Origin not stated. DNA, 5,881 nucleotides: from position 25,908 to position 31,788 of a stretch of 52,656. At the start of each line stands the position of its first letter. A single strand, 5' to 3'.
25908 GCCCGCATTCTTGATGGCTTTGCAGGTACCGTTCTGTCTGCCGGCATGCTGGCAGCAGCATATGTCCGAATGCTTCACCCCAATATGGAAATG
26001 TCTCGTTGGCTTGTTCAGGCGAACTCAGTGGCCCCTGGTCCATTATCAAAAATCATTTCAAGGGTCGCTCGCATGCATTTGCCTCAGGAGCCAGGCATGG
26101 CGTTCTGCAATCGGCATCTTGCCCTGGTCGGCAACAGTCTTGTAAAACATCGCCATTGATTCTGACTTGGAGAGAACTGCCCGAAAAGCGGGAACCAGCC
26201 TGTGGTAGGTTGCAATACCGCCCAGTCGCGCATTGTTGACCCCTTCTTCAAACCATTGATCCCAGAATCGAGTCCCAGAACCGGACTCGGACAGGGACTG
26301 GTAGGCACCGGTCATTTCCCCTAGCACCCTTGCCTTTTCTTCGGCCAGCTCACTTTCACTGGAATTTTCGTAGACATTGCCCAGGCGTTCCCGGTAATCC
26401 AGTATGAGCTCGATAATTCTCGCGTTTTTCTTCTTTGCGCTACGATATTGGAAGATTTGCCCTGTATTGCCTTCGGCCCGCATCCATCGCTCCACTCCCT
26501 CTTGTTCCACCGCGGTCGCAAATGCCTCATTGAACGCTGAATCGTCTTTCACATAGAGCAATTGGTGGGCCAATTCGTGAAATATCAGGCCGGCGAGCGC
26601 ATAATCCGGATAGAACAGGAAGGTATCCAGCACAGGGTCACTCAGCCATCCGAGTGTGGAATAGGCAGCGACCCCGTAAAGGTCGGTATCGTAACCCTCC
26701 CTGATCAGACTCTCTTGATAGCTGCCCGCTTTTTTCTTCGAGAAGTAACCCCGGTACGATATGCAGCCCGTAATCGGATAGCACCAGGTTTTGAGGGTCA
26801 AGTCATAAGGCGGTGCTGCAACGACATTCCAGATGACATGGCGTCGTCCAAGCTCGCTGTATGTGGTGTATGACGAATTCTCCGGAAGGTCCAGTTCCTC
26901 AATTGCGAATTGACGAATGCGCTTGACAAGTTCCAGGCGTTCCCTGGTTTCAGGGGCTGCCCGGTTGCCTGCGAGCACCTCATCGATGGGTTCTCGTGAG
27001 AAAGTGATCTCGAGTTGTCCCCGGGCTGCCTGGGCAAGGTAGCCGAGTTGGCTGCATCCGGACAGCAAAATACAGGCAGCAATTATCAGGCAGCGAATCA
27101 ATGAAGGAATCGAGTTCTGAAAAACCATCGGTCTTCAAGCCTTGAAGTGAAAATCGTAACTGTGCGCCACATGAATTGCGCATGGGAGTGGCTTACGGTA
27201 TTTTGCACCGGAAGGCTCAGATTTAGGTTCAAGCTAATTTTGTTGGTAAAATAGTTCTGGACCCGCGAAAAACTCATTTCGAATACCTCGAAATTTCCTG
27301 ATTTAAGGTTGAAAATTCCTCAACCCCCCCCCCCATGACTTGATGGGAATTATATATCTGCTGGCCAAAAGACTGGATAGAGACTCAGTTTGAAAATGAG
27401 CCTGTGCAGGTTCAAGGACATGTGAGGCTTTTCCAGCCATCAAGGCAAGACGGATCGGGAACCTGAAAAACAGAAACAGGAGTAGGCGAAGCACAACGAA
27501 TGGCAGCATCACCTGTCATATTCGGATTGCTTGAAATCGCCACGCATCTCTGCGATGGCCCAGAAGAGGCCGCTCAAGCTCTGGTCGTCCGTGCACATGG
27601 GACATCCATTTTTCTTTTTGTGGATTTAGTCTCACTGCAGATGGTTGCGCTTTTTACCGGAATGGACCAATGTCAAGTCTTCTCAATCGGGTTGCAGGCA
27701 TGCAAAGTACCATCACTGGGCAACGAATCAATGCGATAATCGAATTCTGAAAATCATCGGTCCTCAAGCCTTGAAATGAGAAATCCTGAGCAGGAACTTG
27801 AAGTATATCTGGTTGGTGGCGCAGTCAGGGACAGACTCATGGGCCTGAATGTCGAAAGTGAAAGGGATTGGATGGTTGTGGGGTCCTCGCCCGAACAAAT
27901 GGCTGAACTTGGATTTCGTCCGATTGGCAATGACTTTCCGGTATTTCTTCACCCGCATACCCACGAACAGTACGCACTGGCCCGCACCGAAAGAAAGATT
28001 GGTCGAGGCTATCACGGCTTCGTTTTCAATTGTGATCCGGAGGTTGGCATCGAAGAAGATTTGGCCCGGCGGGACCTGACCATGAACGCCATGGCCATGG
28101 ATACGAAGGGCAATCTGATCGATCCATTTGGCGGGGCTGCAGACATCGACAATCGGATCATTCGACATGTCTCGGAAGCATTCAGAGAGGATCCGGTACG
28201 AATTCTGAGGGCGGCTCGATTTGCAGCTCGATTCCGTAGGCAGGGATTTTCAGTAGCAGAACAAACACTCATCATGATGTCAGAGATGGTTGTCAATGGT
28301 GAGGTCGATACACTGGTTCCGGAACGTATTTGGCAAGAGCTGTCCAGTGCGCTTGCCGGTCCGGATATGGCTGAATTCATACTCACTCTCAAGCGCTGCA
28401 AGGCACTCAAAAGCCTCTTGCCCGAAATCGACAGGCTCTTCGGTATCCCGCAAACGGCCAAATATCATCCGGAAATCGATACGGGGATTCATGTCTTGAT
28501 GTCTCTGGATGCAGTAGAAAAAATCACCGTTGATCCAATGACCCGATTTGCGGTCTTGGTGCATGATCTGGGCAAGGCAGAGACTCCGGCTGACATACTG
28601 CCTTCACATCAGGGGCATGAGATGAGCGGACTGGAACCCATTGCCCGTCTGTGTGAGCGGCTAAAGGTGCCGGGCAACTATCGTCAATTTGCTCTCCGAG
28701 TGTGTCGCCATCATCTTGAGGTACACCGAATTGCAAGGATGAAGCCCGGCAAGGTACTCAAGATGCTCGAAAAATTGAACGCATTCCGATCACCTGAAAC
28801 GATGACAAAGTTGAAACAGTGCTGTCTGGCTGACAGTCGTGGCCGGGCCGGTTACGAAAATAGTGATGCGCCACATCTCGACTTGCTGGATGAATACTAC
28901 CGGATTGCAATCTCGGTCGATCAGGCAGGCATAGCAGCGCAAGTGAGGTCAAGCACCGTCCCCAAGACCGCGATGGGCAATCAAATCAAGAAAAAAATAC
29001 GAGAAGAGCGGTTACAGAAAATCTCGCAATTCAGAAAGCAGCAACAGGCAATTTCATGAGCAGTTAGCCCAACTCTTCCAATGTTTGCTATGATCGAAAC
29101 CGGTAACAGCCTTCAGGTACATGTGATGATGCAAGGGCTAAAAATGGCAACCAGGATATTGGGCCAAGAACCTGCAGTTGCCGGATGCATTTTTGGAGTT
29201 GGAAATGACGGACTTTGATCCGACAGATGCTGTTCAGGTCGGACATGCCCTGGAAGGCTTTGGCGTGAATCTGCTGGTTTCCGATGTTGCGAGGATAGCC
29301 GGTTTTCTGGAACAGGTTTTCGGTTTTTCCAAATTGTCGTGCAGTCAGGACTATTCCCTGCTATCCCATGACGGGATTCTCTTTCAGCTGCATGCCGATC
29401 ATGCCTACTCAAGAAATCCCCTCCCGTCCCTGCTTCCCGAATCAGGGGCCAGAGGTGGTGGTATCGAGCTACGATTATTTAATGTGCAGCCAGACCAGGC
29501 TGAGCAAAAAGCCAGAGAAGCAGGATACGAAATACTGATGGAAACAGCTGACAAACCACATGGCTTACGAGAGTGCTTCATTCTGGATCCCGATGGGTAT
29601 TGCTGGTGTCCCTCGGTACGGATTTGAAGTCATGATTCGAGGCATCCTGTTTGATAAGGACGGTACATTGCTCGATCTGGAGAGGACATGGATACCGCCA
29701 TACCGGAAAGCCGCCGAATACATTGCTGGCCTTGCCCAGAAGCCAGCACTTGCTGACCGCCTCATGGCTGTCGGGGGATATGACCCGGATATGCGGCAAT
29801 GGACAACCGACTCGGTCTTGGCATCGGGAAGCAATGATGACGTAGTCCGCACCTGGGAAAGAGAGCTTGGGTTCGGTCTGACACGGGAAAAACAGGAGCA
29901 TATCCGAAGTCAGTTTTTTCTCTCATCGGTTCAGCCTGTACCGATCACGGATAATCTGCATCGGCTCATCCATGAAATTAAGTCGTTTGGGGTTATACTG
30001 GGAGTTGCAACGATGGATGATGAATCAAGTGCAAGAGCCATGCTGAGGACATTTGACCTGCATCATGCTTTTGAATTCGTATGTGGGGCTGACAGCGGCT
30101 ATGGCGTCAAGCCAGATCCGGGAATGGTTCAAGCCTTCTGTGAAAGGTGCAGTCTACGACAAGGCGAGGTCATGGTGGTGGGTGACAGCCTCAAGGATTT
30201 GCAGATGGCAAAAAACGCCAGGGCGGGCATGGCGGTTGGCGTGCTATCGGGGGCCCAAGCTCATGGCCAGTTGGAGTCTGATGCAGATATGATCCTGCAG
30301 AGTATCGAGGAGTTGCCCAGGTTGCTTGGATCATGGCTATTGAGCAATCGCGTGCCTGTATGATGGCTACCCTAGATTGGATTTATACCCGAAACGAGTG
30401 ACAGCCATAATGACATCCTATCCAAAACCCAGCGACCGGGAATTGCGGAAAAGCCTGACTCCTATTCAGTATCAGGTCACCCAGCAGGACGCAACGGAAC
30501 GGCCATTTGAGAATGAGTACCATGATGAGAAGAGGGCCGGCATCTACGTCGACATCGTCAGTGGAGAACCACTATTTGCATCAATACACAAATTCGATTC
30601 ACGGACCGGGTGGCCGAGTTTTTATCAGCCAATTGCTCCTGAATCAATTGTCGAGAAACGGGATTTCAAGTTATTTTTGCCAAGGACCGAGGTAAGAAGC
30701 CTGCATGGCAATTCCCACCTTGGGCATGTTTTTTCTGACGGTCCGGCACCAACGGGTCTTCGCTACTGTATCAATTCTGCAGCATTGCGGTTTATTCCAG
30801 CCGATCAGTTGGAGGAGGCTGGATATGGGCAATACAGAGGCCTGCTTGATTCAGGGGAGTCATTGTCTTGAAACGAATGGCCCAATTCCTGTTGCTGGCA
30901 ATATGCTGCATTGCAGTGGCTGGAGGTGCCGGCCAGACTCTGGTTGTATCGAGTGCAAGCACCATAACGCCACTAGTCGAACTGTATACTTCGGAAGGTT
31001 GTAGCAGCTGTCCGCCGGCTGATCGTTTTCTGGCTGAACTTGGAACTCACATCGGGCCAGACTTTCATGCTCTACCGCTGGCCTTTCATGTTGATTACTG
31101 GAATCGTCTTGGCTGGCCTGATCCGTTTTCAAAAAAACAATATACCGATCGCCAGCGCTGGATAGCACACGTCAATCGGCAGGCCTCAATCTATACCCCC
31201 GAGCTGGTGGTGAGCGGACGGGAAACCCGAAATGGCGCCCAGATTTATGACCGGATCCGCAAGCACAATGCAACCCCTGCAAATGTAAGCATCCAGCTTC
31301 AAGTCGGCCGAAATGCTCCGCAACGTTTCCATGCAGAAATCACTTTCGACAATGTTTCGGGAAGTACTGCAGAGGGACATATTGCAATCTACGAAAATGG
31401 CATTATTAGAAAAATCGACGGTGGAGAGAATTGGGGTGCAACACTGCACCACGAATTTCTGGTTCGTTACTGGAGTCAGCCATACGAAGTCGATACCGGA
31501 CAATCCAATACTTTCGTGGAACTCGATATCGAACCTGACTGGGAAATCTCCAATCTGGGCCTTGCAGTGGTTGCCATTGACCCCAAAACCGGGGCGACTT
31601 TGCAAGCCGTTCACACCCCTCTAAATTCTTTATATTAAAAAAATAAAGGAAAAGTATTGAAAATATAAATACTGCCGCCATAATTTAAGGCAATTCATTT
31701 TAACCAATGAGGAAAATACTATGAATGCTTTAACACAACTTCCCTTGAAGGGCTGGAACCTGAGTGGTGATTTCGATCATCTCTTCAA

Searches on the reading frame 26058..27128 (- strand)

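Call 29: search_protein_families(library=pfam, proteins=[window:26058-27128:-], max_evalue=0.001)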
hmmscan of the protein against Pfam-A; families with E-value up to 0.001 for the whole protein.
window:26058-27128:- (356 aa): 1 family
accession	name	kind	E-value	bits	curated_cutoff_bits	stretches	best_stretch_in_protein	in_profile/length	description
PF10023.15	Aminopep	-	1.7e-108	363.2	25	1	29-347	1-322/322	Putative aminopeptidase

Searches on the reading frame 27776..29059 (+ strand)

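Call 29: search_protein_families(library=pfam, proteins=[window:27776-29059:+], max_evalue=0.001)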
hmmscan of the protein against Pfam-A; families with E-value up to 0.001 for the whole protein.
window:27776-29059:+ (427 aa): 3 families
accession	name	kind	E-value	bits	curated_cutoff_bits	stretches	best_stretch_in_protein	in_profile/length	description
PF01743.26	PolyA_pol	-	1.9e-17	64.2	23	1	10-130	1-126/126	Poly A polymerase head domain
PF12627.12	PolyA_pol_RNAbd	-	1.2e-06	28.6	22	1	157-220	1-62/64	Probable RNA and SrmB- binding site of polymerase A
PF01966.28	HD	-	1.9e-05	25.4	22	1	238-329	3-93/116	HD domain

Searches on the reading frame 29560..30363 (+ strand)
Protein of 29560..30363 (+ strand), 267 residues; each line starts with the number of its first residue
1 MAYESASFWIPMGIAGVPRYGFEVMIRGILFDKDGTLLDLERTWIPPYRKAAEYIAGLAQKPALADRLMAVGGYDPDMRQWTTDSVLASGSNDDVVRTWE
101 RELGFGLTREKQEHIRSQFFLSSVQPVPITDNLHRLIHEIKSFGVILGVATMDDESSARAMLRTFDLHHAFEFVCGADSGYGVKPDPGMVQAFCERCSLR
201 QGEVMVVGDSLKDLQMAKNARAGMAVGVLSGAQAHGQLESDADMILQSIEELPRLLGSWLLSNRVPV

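Call 29: search_protein_families(library=pfam, proteins=[window:29560-30363:+], max_evalue=0.001)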
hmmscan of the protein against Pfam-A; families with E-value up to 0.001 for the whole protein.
window:29560-30363:+ (267 aa): 4 families
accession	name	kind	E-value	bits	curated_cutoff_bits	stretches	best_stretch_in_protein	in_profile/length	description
PF00702.32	Hydrolase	-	1.6e-22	81.3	26.4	1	26-220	1-190/191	haloacid dehalogenase-like hydrolase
PF13419.12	HAD_2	-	1.6e-21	77.6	23.8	1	29-222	1-173/178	Haloacid dehalogenase-like hydrolase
PF13242.12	Hydrolase_like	-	9.2e-08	32.3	22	1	184-252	4-75/75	HAD-hyrolase-like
PF08282.18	Hydrolase_3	-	7.4e-05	23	20.9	0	190-248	192-245/255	haloacid dehalogenase-like hydrolase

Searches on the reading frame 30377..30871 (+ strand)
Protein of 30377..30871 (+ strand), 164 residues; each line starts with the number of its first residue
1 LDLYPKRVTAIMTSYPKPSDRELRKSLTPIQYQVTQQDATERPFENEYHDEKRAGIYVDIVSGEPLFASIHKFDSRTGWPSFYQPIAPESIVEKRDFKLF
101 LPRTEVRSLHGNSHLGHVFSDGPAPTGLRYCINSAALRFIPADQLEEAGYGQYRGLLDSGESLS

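Call 87: search_protein_families(library=pfam, proteins=[window:30377-30871:+], max_evalue=0.001)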
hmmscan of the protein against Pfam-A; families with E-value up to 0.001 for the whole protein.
window:30377-30871:+ (164 aa): 1 family
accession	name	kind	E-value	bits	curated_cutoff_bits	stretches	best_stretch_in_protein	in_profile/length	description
PF01641.26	SelR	-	3.8e-46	156.2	24.9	1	27-141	1-116/116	SelR domain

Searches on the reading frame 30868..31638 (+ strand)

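Call 29: search_protein_families(library=pfam, proteins=[window:30868-31638:+], max_evalue=0.001)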
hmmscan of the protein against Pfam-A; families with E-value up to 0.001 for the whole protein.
window:30868-31638:+ (256 aa): 1 family
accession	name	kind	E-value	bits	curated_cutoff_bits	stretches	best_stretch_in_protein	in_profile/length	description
PF06764.17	DUF1223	-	7.1e-48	163.8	30.7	1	36-235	1-200/202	Protein of unknown function (DUF1223)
